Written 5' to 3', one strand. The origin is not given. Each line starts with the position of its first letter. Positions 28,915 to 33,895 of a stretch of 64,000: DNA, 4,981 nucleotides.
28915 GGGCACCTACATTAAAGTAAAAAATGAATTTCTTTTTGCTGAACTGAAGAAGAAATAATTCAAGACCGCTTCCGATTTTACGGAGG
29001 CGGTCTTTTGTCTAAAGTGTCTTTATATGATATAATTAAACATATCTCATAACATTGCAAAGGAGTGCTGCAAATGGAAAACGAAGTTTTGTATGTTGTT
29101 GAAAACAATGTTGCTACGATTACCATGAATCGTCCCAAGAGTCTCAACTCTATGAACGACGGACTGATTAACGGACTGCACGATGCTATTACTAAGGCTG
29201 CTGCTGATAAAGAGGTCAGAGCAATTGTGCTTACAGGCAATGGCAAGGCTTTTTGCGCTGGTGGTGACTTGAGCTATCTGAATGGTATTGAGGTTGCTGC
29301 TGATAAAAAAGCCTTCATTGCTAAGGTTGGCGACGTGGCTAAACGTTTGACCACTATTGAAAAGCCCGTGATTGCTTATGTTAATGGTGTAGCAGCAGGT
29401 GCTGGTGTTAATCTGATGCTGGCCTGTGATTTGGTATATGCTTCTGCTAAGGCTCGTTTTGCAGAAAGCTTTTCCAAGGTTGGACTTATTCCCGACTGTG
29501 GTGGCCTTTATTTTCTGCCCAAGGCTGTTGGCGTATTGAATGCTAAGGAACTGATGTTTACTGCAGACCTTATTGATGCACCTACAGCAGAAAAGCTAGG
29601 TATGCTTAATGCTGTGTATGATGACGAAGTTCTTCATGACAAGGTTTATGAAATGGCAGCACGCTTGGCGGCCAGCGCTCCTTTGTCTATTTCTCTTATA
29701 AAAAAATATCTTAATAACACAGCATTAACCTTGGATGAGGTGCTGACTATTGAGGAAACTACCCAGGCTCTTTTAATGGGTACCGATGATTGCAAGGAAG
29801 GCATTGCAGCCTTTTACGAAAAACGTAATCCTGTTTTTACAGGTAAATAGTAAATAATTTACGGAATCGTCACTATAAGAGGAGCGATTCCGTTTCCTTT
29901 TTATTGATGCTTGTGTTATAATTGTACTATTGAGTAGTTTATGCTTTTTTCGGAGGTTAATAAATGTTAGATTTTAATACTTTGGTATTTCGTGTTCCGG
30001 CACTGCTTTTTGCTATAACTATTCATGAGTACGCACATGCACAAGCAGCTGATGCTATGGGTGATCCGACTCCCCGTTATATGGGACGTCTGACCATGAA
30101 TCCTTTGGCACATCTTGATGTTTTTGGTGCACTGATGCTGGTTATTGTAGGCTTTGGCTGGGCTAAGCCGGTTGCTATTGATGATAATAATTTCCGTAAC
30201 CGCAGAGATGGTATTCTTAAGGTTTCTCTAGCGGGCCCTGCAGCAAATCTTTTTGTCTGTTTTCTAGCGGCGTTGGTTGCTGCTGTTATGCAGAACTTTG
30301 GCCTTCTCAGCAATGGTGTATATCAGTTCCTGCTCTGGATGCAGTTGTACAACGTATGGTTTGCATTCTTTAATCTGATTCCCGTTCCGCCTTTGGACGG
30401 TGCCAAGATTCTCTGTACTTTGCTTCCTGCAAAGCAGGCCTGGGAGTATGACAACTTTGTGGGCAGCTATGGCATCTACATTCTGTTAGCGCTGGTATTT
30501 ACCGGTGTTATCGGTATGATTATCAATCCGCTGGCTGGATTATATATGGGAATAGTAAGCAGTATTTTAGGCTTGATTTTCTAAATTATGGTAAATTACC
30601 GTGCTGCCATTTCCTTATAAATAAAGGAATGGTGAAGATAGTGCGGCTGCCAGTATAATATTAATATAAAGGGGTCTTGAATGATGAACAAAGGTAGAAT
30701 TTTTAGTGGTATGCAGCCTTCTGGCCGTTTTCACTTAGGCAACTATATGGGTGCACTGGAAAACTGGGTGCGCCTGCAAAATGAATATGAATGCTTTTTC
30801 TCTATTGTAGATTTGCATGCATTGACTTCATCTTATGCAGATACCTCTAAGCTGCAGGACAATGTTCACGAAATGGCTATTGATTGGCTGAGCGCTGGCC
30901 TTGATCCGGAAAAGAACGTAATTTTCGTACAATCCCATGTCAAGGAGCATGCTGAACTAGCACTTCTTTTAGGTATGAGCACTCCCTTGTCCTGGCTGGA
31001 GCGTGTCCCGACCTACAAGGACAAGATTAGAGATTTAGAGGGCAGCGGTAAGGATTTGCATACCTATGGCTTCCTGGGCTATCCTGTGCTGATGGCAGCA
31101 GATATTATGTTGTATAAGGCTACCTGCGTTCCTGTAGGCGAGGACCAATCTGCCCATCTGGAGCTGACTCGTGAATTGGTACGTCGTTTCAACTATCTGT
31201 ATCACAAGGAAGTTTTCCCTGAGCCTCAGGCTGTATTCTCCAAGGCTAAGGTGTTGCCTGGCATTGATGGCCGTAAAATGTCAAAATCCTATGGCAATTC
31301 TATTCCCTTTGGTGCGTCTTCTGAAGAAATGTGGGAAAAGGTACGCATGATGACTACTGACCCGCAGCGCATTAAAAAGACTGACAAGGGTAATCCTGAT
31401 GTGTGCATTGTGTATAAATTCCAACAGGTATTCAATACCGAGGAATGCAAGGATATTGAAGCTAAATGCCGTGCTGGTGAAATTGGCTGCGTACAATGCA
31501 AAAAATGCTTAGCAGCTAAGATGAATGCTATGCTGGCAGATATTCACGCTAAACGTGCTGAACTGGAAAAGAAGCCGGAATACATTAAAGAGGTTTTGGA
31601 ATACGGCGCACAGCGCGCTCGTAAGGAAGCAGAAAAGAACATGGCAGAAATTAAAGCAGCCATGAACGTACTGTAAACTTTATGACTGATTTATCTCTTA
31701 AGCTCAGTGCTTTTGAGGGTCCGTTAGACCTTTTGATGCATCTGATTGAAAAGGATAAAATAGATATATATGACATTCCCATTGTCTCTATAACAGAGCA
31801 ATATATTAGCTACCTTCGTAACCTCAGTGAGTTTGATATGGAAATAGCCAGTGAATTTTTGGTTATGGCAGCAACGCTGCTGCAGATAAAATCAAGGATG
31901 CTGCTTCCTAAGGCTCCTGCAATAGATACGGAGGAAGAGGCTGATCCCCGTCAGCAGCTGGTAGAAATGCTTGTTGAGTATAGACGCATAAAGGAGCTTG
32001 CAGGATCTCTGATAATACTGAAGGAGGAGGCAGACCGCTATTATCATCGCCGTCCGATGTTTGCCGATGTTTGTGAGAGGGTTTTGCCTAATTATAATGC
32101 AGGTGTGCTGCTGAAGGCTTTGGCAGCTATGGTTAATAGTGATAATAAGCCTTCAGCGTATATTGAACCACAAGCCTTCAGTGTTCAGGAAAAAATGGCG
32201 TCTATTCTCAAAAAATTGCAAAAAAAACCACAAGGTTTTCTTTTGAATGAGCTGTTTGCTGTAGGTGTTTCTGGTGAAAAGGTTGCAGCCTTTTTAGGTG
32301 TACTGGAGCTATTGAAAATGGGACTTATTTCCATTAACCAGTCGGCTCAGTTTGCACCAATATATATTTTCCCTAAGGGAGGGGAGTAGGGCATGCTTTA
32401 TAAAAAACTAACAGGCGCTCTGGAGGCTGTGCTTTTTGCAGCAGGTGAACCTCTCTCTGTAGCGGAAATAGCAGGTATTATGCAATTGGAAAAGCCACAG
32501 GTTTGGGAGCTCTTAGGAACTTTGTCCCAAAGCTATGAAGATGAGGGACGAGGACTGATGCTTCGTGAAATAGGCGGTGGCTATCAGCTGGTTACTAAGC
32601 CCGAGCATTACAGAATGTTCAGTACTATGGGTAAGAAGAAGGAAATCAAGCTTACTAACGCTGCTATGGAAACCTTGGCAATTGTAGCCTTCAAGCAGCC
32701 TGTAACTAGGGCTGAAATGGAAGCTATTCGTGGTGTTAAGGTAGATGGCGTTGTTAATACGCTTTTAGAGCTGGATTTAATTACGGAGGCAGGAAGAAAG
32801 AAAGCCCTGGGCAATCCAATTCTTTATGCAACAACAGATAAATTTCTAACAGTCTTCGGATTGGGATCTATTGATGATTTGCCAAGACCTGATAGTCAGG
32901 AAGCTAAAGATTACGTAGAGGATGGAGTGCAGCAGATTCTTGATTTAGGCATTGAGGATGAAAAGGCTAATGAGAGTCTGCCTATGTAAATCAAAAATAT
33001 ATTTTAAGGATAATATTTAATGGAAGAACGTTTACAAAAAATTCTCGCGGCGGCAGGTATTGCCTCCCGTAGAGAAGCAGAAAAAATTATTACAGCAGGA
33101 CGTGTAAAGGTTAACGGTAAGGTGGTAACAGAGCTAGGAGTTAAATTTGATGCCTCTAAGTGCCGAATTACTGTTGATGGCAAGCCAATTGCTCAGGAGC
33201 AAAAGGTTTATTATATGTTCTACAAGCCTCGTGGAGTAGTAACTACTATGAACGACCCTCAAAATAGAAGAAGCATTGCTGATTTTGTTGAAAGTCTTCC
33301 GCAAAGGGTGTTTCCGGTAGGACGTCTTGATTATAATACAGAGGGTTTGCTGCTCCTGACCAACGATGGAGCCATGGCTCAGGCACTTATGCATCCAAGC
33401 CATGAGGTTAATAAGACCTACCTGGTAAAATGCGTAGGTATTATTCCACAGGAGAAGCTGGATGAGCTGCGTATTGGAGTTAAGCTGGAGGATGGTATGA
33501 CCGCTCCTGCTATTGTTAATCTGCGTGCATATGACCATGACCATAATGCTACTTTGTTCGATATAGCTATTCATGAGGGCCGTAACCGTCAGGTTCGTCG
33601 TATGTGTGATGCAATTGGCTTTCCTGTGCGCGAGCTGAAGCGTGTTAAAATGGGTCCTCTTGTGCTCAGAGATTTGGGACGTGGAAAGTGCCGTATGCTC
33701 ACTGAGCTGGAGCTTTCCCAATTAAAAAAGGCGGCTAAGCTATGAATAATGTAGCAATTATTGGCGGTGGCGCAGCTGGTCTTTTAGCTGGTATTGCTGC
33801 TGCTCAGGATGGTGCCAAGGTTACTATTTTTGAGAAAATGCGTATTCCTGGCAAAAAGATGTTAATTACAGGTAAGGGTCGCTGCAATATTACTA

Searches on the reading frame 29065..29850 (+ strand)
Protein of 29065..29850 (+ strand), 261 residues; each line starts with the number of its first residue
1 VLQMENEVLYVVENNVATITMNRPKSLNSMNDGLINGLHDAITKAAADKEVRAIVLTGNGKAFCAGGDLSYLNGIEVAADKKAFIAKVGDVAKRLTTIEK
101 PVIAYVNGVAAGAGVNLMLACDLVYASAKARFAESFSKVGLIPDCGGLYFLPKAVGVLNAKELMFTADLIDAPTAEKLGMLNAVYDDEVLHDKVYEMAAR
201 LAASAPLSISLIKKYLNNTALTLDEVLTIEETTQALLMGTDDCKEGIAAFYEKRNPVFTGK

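Call 62: search_protein_families(library=pfam, proteins=[window:29065-29850:+], max_evalue=0.000001)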
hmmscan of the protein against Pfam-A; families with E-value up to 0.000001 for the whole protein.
window:29065-29850:+ (261 aa): 2 families
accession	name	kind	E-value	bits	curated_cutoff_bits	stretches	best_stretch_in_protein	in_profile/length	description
PF00378.25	ECH_1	-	1.7e-63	214.7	27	1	13-260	3-250/251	Enoyl-CoA hydratase/isomerase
PF16113.10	ECH_2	-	2.2e-36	126.5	27.2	1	17-188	2-175/335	Enoyl-CoA hydratase/isomerase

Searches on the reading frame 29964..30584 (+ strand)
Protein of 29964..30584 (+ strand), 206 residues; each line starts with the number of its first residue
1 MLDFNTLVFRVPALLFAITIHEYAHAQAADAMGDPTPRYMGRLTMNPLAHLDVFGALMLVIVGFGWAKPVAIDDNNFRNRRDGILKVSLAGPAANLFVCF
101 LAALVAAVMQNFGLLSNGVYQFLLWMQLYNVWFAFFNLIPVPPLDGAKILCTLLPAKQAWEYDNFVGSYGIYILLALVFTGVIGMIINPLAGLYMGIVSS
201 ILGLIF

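Call 62: search_protein_families(library=pfam, proteins=[window:29964-30584:+], max_evalue=0.000001)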
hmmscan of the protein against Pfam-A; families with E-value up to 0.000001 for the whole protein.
window:29964-30584:+ (206 aa): 1 family
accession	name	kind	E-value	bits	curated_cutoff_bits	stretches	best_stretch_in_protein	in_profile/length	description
PF02163.28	Peptidase_M50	-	9.9e-16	58.2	27.2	1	116-177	156-217/221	Peptidase family M50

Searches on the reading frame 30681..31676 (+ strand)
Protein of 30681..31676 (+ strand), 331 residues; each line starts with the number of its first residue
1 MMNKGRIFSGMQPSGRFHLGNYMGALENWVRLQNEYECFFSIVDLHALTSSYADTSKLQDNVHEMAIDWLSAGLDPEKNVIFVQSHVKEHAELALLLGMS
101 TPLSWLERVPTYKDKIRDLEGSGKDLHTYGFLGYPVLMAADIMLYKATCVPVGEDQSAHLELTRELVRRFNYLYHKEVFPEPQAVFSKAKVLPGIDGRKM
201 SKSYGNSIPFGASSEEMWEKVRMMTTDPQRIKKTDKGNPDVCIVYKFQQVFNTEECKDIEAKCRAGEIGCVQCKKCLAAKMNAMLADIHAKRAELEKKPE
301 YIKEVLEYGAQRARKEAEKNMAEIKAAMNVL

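Call 62: search_protein_families(library=pfam, proteins=[window:30681-31676:+], max_evalue=0.000001)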
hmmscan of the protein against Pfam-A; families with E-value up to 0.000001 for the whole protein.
window:30681-31676:+ (331 aa): 1 family
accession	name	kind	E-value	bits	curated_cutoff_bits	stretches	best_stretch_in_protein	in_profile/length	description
PF00579.31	tRNA-synt_1b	-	2.1e-70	237.8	21.1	1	5-285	6-291/292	tRNA synthetases class I (W and Y)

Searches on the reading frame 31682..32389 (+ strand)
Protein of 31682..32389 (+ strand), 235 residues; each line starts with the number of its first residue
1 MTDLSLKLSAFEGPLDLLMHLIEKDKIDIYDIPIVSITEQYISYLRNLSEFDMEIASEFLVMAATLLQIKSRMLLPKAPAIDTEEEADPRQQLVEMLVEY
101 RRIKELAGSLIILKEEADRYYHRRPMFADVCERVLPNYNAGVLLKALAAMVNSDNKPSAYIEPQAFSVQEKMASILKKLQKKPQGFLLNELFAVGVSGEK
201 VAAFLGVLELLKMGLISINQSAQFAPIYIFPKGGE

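Call 62: search_protein_families(library=pfam, proteins=[window:31682-32389:+], max_evalue=0.000001)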
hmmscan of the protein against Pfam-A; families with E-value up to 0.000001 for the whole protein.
window:31682-32389:+ (235 aa): 1 family
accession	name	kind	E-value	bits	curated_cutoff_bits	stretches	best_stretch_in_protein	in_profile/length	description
PF02616.19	SMC_ScpA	-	2.6e-32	113.1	24.6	1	21-229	1-229/232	Segregation and condensation protein ScpA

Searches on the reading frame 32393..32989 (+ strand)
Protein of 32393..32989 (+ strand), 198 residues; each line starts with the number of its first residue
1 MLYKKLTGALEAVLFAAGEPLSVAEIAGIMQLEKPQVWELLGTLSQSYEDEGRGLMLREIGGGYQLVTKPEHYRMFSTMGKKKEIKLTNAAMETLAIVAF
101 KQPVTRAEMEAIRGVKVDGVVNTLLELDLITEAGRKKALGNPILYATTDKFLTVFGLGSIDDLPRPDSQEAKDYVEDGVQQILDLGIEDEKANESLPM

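Call 91: search_protein_families(library=pfam, proteins=[window:32393-32989:+], max_evalue=0.00001)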
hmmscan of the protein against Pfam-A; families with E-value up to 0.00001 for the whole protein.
window:32393-32989:+ (198 aa): 1 family
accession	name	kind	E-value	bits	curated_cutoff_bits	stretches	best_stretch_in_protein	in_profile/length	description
PF04079.22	SMC_ScpB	-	4.3e-56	189.4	27.4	1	9-165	2-159/160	Segregation and condensation complex subunit ScpB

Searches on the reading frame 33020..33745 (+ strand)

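Call 62: search_protein_families(library=pfam, proteins=[window:33020-33745:+], max_evalue=0.000001)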
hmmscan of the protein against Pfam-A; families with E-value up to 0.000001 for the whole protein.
window:33020-33745:+ (241 aa): 2 families
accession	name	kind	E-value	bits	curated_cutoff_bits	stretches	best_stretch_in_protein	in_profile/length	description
PF00849.27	PseudoU_synth_2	-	1e-25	91.2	26.8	1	64-197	2-151/152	RNA pseudouridylate synthase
PF01479.30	S4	-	9.7e-15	54.5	22.8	1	3-42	1-41/48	S4 domain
